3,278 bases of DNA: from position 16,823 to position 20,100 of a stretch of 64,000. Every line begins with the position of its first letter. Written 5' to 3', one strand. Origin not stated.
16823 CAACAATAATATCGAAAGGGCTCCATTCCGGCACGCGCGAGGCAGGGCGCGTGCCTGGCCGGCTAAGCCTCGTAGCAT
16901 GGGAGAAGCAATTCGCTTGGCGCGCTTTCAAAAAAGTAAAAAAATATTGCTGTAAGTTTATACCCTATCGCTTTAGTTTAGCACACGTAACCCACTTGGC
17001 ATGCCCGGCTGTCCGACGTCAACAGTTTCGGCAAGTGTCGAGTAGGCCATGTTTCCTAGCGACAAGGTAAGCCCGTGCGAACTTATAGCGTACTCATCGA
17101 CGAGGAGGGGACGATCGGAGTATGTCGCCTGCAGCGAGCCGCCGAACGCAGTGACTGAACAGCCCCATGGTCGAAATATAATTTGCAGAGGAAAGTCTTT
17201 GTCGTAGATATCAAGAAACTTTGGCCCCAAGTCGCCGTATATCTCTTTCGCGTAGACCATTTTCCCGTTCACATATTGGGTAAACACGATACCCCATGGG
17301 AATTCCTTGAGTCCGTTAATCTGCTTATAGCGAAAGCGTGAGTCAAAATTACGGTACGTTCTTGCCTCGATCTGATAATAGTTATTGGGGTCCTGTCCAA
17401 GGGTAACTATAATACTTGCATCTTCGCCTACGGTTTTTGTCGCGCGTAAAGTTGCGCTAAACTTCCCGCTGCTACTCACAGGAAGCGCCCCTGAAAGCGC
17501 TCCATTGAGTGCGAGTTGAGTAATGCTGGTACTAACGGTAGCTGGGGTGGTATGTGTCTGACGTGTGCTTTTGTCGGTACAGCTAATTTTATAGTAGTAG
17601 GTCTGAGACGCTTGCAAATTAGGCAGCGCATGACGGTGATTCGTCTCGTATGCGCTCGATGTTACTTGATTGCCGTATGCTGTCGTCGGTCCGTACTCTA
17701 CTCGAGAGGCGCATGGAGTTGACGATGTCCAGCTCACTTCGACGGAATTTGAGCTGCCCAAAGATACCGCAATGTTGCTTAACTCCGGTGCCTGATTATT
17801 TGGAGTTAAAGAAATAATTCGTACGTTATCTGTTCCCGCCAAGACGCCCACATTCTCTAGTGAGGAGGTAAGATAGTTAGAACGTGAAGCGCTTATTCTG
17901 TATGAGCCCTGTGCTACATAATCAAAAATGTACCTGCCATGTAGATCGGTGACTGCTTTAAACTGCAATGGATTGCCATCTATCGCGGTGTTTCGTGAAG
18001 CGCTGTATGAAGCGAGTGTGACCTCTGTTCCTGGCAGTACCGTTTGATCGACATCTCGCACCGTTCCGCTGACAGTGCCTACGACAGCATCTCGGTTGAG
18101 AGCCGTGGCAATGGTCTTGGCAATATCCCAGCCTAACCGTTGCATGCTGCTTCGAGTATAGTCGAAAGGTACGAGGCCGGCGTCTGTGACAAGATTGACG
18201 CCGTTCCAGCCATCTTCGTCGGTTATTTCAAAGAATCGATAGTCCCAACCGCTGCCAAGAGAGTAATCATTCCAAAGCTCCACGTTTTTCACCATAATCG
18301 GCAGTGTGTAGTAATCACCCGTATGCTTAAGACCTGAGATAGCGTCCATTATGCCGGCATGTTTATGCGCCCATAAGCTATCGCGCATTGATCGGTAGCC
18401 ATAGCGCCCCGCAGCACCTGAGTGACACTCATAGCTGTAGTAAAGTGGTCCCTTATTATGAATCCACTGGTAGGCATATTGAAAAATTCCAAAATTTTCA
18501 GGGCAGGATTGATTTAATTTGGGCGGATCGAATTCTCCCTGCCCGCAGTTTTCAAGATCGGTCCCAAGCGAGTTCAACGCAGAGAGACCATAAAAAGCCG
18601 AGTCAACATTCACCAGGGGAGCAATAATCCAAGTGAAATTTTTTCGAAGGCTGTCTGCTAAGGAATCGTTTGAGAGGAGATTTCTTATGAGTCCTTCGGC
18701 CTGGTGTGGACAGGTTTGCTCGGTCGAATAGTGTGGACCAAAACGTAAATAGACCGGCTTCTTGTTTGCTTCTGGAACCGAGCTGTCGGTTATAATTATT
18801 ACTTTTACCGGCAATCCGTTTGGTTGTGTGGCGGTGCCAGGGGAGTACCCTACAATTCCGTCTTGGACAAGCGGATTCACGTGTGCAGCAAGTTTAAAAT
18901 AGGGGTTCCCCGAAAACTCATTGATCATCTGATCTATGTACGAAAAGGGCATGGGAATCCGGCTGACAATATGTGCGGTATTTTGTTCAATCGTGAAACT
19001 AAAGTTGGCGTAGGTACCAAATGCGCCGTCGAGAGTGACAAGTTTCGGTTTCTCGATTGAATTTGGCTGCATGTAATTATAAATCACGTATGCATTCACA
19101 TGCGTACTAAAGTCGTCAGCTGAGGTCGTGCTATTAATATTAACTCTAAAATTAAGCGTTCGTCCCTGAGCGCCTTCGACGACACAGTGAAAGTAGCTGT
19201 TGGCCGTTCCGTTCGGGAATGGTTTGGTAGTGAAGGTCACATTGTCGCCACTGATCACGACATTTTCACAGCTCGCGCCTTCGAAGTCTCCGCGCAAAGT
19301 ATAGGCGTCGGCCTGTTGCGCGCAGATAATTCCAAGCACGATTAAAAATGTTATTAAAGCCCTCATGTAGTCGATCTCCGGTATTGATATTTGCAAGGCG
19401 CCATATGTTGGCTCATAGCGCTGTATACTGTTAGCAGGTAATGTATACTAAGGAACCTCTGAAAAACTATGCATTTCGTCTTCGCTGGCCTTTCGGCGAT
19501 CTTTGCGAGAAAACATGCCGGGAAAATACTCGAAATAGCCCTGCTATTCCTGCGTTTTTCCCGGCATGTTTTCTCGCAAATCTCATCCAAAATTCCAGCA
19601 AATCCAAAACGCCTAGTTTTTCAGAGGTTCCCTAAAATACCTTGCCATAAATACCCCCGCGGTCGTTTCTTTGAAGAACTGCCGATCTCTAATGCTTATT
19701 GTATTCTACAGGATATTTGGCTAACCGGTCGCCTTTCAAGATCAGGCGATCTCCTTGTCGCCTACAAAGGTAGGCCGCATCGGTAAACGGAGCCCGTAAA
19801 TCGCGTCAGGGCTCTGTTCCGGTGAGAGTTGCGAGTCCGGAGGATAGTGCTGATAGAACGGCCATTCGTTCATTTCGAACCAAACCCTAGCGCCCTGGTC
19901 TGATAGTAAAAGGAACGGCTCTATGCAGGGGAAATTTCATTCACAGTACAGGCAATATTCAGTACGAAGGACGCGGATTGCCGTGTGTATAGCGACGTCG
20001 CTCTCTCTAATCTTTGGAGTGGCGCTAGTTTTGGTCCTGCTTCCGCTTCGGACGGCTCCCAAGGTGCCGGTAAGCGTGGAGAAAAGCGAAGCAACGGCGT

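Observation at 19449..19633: Nested perfect inverted repeats (25-bp inner, 20-bp outer) in a divergent intergenic region: candidate MITE or structured ncRNA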

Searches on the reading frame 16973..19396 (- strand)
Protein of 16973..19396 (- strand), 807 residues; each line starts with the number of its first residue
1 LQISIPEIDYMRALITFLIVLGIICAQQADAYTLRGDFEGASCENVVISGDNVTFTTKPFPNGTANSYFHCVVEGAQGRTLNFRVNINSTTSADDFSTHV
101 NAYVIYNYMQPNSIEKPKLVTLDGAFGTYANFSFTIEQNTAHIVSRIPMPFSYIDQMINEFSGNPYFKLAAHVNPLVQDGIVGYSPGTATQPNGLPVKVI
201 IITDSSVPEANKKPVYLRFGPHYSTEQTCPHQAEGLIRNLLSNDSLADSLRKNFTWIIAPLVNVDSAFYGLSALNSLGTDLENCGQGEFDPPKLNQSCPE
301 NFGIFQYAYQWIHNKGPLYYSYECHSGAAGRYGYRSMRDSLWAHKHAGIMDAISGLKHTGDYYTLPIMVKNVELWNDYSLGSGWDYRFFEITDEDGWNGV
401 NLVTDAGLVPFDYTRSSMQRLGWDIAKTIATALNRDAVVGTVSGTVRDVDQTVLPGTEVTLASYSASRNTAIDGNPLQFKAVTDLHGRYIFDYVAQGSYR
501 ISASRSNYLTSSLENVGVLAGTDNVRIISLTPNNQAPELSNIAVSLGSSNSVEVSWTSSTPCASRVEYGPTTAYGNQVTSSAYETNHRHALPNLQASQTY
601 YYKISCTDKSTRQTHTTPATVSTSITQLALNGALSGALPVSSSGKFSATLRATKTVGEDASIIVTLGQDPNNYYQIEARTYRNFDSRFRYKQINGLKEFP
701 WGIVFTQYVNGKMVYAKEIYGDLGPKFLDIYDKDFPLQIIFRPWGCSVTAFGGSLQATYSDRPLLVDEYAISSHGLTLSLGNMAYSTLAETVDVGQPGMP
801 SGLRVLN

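Call 10: search_protein_families(library=pfam, proteins=[window:16973-19396:-])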
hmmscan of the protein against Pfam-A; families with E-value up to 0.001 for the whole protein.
window:16973-19396:- (807 aa): 3 families
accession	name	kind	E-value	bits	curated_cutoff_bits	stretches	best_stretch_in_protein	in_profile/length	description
PF13620.12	CarboxypepD_reg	-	4.9e-10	40.1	32.3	1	441-528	1-79/82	Carboxypeptidase regulatory-like domain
PF16656.11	Pur_ac_phosph_N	-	1.1e-06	29.5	30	1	541-615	3-91/93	Purple acid Phosphatase, N-terminal domain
PF00246.29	Peptidase_M14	-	2e-06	28.1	21.6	1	193-269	26-105/286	Zinc carboxypeptidase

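Call 20: find_encoding_contigs(protein=window:16973-19396:-, flank=10000, max_places=10)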
Protein window:16973-19396:- (807 aa): no gene with exactly this product is on record in the collection.

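Call 28: find_encoding_contigs(protein=window:16973-19366:-, flank=10000, max_places=10)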
Protein window:16973-19366:- (797 aa): no gene with exactly this product is on record in the collection.

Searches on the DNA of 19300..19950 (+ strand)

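Call 34: search_rna_families(source=window, start=19300, end=19950, threshold=evalue, max_evalue=10)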
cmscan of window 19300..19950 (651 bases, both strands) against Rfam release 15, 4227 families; matches with E-value up to 10: 15.
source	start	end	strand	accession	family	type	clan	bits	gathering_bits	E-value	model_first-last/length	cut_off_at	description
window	19502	19580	+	RF04255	MIR8001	Gene; miRNA;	-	34.7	90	6.7e-05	8-58/67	no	MIR8001 microRNA precursor family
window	19492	19586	-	RF04255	MIR8001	Gene; miRNA;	-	34.6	90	7.4e-05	1-67/67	no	MIR8001 microRNA precursor family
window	19502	19578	-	RF03884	mir-725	Gene; miRNA;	-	28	76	0.0012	1-56/56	no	mir-725 microRNA precursor family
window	19497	19585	-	RF03616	MIR1888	Gene; miRNA;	-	26.7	72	0.0066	1-101/101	no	MIR1888 microRNA precursor family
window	19495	19585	+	RF03616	MIR1888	Gene; miRNA;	-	24.7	72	0.022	1-101/101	no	MIR1888 microRNA precursor family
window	19506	19576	+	RF03560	mir-3926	Gene; miRNA;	-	23.9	82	0.064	9-55/63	no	mir-3926 microRNA precursor family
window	19487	19595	-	RF03984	MIR2933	Gene; miRNA;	-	22.7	70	0.032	1-112/112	no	MIR2933 microRNA precursor family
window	19506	19576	-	RF03560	mir-3926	Gene; miRNA;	-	22.4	82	0.15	9-55/63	no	mir-3926 microRNA precursor family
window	19497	19616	-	RF01213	snoR103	Gene; snRNA; snoRNA; HACA-box;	-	20.1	50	1.7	1-106/106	no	Small nucleolar RNA snoR103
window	19423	19448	+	RF03400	mir-728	Gene; miRNA;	-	19.9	70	0.83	19-44/62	no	mir-728 microRNA precursor family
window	19509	19574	+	RF00661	mir-31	Gene; miRNA;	CL00133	19.8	51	0.11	1-83/83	no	mir-31 microRNA precursor family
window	19479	19623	-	RF02526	SSRC34_1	Gene; sRNA;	-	18.9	64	5.9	1-128/128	no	Streptococcus sRNA SSRC34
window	19508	19573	-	RF03485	mir-4000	Gene; miRNA;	-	18.6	58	0.64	1-54/54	no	mir-4000 microRNA precursor family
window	19865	19921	+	RF01739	Glutamine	Cis-reg; riboswitch;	-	14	35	5.1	1-53/53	no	Glutamine riboswitch aptamer (glnA leader)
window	19503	19577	-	RF01487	rliI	Gene; sRNA;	-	13.3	45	0.67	16-170/239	no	Listeria sRNA rliI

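Call 38: search_dna_similar(query=window:19437-19646:+, collection=plasmids, mode=distant, max_evalue=0.01)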
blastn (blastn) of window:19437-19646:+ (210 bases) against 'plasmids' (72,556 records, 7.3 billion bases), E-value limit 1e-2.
No match.

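Call 39: search_dna_similar(query=window:19437-19646:+, collection=phages, mode=distant, max_evalue=0.01)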
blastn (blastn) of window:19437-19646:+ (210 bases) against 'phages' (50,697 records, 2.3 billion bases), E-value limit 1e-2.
No match.

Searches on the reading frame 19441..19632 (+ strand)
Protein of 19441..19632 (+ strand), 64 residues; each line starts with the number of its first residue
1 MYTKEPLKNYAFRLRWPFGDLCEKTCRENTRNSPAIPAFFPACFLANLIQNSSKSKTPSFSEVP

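Call 68: find_homologous_proteins(query=window:19441-19632:+, max_evalue=0.1)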
Query window:19441-19632:+: no candidate shares three 5-residue words with the query. No homologue found.

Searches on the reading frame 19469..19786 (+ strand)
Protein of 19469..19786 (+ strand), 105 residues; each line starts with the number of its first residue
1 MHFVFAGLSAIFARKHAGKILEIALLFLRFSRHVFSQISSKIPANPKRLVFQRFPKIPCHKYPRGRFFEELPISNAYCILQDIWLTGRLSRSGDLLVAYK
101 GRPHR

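Call 19: find_encoding_contigs(protein=window:19469-19786:+, flank=10000, max_places=10)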
Protein window:19469-19786:+ (105 aa): no gene with exactly this product is on record in the collection.

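Call 75: search_protein_representatives(protein=window:19469-19783:+)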
Query: 105 residues. Proteins with E-value up to 0.001 (for the whole library): 1; up to 1e-10: 0; up to 1e-30: 0. The best 1 are listed.
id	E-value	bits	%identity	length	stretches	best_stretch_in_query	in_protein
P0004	1.9e-06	44.4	27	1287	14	40-86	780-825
